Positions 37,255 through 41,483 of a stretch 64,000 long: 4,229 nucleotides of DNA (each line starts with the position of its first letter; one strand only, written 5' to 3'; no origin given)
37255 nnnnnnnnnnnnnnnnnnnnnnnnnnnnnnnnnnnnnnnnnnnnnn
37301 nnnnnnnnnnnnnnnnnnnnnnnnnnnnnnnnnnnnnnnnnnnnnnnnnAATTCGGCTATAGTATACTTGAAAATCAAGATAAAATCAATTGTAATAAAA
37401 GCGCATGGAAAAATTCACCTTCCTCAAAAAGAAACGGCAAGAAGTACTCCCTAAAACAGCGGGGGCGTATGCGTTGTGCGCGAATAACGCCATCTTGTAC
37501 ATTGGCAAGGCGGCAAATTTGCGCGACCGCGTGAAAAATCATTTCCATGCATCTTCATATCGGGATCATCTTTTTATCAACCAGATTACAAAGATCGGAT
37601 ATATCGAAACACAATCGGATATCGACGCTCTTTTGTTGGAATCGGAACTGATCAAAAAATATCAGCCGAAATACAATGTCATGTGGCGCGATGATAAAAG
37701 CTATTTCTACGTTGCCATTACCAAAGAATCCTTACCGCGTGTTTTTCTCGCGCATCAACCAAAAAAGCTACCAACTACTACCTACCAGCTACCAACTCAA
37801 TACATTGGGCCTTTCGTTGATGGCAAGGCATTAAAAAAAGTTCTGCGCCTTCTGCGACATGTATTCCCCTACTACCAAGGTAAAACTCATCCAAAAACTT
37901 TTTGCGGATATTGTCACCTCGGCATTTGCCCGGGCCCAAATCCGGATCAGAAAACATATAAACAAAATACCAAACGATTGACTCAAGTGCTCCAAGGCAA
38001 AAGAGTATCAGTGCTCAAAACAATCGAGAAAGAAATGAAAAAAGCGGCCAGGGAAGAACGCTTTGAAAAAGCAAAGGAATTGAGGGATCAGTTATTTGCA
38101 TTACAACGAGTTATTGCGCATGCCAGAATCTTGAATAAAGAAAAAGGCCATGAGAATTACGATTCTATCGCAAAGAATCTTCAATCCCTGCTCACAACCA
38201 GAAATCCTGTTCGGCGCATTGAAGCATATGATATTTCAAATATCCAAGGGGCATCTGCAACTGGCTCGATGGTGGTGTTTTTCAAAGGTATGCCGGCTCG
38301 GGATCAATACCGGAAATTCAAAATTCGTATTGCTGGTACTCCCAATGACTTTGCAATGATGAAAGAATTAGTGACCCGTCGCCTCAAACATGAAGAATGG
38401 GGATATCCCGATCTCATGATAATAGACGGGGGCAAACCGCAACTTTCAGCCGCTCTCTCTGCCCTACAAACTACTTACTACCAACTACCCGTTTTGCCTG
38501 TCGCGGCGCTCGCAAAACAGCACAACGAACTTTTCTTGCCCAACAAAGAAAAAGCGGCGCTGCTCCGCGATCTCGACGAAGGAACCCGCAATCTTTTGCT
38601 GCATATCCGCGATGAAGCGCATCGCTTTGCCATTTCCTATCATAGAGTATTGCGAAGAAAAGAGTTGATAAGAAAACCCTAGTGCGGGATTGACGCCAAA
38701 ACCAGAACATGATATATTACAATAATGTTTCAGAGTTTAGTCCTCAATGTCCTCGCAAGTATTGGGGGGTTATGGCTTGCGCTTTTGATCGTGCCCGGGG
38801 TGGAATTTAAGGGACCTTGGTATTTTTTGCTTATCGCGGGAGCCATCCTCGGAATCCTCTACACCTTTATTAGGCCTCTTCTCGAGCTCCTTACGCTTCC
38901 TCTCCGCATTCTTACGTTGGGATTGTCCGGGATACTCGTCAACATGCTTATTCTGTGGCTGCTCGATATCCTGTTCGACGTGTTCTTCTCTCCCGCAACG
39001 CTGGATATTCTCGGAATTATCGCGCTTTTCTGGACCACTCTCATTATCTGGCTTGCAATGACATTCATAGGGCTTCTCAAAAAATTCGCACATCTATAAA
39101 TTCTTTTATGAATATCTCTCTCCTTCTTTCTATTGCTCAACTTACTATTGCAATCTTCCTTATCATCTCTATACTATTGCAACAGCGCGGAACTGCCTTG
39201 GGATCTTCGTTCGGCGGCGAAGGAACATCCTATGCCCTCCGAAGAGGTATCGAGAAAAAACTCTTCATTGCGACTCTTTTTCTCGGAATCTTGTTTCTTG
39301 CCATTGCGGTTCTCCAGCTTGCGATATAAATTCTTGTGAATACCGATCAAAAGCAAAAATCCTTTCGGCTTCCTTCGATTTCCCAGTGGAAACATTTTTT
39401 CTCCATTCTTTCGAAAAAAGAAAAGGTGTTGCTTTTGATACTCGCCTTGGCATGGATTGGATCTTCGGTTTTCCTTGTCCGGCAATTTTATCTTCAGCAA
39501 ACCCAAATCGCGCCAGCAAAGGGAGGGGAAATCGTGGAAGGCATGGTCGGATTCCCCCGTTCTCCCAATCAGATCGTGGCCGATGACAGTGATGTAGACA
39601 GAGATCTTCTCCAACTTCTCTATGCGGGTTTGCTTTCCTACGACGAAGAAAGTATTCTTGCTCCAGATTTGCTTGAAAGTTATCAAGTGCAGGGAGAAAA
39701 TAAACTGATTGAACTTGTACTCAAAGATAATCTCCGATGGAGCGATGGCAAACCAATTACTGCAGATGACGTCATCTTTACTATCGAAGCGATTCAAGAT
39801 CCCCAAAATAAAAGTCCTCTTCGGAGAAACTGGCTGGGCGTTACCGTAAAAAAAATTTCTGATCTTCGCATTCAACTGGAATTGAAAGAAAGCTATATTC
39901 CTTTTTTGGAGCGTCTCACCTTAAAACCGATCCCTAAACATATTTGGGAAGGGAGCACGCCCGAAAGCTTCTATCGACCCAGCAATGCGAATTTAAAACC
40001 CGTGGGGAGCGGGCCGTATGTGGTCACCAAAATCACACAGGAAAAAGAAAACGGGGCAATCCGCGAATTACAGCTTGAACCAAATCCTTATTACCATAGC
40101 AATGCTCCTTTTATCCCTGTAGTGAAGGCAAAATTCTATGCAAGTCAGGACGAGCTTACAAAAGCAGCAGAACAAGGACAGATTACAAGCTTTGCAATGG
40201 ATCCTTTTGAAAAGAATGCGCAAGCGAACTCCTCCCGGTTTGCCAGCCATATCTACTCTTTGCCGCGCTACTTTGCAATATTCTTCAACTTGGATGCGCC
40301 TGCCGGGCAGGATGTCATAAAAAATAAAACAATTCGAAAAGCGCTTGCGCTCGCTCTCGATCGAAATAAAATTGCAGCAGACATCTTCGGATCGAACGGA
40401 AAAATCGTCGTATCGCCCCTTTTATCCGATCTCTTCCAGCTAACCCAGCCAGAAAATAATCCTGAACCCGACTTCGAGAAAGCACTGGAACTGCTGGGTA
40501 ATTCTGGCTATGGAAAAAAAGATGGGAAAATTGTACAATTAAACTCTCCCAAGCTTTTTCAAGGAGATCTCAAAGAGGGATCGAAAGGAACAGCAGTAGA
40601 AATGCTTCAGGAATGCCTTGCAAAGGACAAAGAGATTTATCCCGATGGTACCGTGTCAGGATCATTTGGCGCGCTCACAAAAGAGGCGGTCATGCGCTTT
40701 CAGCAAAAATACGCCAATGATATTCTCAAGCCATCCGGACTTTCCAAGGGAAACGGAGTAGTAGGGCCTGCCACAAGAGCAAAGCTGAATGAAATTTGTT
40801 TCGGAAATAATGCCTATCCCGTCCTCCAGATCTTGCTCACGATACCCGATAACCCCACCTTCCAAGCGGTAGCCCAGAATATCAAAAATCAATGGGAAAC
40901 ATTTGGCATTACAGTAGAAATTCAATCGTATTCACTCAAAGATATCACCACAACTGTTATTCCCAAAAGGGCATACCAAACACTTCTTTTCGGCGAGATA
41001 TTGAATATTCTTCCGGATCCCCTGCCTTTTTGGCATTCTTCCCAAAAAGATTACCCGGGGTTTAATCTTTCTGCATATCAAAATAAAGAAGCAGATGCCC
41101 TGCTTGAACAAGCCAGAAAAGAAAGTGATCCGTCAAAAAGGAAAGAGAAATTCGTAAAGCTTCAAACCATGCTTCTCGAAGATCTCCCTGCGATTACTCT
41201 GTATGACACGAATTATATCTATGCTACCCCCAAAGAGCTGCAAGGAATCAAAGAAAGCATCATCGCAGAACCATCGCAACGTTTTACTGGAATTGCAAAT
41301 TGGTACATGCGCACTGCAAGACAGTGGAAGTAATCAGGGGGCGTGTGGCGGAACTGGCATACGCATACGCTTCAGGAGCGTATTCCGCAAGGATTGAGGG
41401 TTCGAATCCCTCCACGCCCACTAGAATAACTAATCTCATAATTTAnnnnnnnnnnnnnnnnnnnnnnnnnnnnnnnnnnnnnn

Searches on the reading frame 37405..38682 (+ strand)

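Call 67: search_protein_families(library=pfam, proteins=[window:37405-38682:+], max_evalue=0.0001)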
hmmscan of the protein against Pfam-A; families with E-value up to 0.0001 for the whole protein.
window:37405-38682:+ (425 aa): 3 families
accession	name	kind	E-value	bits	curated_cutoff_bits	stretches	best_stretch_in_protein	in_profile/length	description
PF08459.17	UvrC_RNaseH_dom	-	3e-42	144.6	22.3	1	261-410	2-159/159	UvrC RNAse H endonuclease domain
PF02151.25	UVR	-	4.7e-10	39.3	21.5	1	203-235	3-35/36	UvrB/uvrC motif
PF01541.30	GIY-YIG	-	4.6e-08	33.7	22.6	1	24-91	8-78/78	GIY-YIG catalytic domain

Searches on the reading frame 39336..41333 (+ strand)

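Call 67: search_protein_families(library=pfam, proteins=[window:39336-41333:+], max_evalue=0.0001)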
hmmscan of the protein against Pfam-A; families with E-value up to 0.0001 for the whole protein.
window:39336-41333:+ (665 aa): 2 families
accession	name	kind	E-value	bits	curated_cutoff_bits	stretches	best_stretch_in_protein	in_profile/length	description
PF00496.27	SBP_bac_5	-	2.8e-54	185.1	32.4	2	109-429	3-313/368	Bacterial extracellular solute-binding proteins, family 5 Middle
PF01471.23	PG_binding_1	-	8.4e-07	29.5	23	1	418-483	2-56/57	Putative peptidoglycan binding domain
